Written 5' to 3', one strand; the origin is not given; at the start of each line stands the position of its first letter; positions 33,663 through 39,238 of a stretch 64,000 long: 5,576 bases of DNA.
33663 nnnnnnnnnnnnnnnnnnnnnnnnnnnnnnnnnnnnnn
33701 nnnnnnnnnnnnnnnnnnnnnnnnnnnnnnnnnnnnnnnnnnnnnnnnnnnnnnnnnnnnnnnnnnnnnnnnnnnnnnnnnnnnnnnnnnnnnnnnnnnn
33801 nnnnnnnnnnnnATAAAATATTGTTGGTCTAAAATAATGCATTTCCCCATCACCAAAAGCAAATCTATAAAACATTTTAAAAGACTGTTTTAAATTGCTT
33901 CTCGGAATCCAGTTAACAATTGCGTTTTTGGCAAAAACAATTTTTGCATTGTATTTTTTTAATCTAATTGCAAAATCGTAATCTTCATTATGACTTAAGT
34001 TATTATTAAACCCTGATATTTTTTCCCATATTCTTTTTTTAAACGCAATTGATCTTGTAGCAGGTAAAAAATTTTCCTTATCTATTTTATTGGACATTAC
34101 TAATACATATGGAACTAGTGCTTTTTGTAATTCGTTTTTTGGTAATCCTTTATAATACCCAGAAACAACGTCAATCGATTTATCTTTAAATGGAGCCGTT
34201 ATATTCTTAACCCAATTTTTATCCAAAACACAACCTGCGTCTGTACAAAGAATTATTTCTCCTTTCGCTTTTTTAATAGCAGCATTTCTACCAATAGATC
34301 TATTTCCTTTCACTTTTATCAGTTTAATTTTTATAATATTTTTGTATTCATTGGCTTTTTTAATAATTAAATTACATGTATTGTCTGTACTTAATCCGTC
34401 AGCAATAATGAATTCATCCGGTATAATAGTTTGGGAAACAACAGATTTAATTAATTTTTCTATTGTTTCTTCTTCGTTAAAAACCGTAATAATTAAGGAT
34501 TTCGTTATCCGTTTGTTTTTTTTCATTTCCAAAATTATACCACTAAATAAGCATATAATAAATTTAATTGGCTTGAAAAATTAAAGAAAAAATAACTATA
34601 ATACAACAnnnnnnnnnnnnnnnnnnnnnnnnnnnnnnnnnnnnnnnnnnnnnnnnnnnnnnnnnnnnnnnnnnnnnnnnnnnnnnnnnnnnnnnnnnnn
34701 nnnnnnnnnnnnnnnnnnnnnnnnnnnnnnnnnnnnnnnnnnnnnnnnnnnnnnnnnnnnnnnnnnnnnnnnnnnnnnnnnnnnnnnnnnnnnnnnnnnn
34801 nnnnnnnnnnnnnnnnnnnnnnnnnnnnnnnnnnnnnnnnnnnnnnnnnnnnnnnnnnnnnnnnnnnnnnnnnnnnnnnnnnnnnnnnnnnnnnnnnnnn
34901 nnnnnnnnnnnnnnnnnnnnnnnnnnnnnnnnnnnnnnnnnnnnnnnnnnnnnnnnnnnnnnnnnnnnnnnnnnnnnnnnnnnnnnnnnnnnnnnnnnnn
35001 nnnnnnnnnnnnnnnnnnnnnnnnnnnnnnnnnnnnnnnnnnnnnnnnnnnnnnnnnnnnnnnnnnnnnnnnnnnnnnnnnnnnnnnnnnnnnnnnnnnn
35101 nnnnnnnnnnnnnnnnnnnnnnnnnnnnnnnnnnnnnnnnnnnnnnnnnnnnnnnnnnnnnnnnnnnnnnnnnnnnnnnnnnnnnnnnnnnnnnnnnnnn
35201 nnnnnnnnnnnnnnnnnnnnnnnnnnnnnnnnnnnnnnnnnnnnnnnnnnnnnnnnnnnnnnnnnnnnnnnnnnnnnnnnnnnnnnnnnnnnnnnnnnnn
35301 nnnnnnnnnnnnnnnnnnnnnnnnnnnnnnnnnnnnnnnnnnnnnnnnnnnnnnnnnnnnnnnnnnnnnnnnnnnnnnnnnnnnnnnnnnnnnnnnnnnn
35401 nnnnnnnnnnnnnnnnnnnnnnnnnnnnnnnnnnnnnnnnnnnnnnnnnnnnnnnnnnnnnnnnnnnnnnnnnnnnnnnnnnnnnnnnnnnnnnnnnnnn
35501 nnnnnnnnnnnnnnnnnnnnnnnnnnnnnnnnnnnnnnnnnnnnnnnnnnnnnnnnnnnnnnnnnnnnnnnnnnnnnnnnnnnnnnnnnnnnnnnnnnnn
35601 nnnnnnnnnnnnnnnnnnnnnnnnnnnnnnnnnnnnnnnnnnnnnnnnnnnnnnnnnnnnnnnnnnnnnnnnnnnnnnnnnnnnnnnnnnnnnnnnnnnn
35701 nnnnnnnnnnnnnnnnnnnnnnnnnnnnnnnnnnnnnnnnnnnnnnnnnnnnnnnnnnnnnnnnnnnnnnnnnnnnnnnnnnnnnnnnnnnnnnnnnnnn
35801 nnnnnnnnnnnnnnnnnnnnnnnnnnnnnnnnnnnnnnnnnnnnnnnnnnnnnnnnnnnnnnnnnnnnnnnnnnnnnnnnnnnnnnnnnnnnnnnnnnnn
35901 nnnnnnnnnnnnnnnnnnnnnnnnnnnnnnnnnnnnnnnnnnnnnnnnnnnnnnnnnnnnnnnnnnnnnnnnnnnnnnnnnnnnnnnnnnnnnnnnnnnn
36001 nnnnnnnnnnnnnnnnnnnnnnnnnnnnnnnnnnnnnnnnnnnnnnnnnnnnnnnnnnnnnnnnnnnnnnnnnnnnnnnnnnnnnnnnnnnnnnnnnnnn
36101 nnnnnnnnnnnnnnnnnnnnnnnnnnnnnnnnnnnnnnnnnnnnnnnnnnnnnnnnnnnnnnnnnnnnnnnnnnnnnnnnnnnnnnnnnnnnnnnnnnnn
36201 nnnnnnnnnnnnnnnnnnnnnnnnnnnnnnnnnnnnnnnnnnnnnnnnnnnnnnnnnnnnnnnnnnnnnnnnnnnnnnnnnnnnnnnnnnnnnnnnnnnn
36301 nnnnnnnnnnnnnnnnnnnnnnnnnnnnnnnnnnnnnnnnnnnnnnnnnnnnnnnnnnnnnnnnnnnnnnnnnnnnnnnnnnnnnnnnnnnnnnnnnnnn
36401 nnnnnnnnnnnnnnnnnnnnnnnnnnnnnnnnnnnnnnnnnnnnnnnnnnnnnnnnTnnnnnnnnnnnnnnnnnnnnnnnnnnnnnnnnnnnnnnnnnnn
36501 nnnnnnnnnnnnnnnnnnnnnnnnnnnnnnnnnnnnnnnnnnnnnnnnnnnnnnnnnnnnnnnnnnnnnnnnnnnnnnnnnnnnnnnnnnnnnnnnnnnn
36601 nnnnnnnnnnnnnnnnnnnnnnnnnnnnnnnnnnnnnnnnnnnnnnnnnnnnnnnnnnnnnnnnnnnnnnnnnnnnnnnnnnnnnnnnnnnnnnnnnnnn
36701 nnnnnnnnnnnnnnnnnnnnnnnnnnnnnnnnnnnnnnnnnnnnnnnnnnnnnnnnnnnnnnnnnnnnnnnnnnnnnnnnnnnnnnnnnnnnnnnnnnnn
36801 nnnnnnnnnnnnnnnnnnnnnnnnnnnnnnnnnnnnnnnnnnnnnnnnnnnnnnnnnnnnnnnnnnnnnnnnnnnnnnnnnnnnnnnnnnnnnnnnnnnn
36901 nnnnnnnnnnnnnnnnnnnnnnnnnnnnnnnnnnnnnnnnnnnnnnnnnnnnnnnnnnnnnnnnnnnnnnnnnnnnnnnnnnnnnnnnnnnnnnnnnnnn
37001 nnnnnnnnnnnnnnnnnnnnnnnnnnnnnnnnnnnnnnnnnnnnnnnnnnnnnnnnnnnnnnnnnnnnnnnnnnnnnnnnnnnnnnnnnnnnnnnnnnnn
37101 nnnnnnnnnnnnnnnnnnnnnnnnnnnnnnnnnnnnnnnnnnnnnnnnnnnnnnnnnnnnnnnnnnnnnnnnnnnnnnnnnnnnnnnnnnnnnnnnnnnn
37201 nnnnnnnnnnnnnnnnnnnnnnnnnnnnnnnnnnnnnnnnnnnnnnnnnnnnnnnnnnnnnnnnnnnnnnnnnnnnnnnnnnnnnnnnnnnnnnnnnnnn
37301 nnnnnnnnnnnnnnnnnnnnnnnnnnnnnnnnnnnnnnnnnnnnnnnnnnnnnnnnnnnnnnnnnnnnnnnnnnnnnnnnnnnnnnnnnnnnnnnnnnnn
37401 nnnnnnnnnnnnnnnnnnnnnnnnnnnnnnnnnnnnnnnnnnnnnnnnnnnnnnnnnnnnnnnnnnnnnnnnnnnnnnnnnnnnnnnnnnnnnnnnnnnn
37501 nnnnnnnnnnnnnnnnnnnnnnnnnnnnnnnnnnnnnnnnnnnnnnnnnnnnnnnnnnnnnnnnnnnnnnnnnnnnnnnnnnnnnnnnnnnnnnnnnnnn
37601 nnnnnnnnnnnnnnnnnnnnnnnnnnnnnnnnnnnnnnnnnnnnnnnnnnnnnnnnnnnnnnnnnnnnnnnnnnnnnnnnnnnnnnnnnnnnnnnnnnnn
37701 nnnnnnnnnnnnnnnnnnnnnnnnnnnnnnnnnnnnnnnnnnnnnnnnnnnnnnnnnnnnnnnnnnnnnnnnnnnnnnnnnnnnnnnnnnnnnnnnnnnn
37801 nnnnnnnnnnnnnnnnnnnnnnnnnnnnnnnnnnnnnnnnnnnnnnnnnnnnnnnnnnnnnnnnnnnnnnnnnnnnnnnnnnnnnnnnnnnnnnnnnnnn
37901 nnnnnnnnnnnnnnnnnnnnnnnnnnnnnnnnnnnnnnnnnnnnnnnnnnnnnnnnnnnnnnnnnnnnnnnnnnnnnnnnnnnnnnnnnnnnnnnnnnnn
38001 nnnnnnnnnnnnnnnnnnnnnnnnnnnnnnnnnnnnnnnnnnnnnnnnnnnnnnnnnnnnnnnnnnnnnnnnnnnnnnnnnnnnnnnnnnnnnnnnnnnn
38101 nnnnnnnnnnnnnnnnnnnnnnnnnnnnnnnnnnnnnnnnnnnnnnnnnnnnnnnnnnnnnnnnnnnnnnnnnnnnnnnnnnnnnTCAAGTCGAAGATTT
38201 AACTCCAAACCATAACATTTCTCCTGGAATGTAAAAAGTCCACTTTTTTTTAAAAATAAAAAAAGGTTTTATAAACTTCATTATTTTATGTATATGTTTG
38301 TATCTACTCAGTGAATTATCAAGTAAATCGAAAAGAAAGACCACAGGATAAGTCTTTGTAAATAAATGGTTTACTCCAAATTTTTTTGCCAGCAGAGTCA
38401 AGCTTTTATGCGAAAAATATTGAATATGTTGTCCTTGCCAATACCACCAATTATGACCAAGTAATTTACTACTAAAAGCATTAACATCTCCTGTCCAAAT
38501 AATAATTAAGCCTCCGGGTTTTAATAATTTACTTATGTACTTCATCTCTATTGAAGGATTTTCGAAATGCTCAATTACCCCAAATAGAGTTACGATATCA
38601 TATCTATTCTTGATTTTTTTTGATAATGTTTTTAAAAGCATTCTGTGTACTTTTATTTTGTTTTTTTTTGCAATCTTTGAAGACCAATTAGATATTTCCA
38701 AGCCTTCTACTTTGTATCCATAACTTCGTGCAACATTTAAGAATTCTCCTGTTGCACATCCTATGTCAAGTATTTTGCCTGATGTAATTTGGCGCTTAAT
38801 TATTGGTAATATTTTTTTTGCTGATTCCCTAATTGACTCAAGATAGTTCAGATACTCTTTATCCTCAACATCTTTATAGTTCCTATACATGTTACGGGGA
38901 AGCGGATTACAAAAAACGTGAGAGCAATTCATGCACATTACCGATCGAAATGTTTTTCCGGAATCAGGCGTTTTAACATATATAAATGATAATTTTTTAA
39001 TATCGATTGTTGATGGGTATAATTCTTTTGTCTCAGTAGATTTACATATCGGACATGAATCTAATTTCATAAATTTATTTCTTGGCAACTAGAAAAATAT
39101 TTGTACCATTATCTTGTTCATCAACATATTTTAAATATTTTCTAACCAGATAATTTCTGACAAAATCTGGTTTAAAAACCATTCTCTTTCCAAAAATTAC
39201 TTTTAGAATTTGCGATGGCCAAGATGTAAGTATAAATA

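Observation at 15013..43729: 28.6-kb tRNA-bounded island of surface glycoconjugate biosynthesis and methylation genes between two conserved core blocks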

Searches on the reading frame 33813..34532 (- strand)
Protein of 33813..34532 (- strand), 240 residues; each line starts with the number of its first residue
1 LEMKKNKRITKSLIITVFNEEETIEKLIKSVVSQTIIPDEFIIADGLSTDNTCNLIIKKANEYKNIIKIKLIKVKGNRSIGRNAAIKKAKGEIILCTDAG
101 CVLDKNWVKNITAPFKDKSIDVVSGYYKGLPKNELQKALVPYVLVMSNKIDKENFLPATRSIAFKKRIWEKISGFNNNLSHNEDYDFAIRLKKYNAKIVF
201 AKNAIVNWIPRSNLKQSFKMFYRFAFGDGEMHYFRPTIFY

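Call 72: search_solved_structures(query=window:33813-34532:-, max_evalue=0.001)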
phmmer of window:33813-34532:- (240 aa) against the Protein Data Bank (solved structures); distinct sequences matched with E-value up to 0.001: 14.
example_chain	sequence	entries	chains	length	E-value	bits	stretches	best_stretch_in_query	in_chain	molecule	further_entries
6h1j_A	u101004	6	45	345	3e-09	39.9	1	12-213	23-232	Probable ss-1,3-N-acetylglucosaminyltransferase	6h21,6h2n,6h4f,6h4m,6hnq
5tze_C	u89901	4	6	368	5.1e-09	39.2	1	12-131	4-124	Glycosyl transferase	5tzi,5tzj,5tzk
5tz8_A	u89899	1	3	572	1.2e-08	38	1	12-131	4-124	Glycosyl transferase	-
2z87_A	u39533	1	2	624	1.6e-08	37.6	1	11-193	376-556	Chondroitin synthase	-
2z86_A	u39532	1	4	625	1.6e-08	37.6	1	11-193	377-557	Chondroitin synthase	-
8bz4_A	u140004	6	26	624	4e-07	33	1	4-125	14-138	Glycosyltransferase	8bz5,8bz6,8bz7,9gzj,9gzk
8bz8_A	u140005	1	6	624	4e-07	33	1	4-125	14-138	Glycosyltransferase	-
8vh7_A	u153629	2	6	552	1.9e-06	30.8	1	11-198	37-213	Heparosan synthase B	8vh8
8viw_A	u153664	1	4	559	2e-06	30.7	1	11-198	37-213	Heparosan synthase B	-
6yv7_B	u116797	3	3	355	3.7e-05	26.6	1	12-185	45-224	Glycosyl transferase, family 2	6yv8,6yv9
6yv7_A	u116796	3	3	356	3.7e-05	26.6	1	12-185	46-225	Glycosyl transferase, family 2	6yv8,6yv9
3bcv_A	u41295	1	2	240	7.5e-05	25.6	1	12-107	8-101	Putative glycosyltransferase protein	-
5hea_A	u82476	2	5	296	9.4e-05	25.2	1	12-122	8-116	Putative glycosyltransferase (GalT1)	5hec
6p61_A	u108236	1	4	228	0.00066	22.5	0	7-110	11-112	Glycosyltransferase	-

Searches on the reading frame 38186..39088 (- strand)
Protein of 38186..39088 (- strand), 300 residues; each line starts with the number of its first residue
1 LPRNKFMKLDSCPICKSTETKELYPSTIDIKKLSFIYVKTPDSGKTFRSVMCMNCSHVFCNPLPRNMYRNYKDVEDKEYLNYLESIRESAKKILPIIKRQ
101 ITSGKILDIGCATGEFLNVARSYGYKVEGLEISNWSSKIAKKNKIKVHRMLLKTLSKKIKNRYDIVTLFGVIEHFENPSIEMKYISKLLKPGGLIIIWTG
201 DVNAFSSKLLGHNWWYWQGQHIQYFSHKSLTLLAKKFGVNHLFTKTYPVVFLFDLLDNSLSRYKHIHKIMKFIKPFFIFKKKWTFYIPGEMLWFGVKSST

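Call 6: search_protein_families(library=pfam, proteins=[window:38186-39088:-], max_evalue=0.01)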
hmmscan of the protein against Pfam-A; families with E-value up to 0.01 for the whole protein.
window:38186-39088:- (300 aa): 9 families
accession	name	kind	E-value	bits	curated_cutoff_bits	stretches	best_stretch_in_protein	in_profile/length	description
PF13489.12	Methyltransf_23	-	4.5e-29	101.7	27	1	88-239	8-159/164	Methyltransferase domain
PF08241.18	Methyltransf_11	-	2.6e-12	47.6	21.2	1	107-197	1-95/95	Methyltransferase domain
PF13649.12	Methyltransf_25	-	7.3e-11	43.1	27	1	106-193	1-97/97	Methyltransferase domain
PF08242.18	Methyltransf_12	-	1.2e-10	42.5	30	1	107-195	1-98/98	Methyltransferase domain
PF13847.12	Methyltransf_31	-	1.4e-09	38.2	27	1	105-201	6-113/145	Methyltransferase domain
PF02353.26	CMAS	-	6.5e-06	26.1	27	1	98-199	57-166/273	Mycolic acid cyclopropane synthetase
PF07021.18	MetW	-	0.002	18.2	21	1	96-180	6-93/193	Methionine biosynthesis protein MetW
PF03848.20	TehB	-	0.0023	17.8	20.4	1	100-194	28-129/193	Tellurite resistance protein TehB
PF05219.18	DREV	-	0.008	15.8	26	0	91-197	79-186/265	DREV methyltransferase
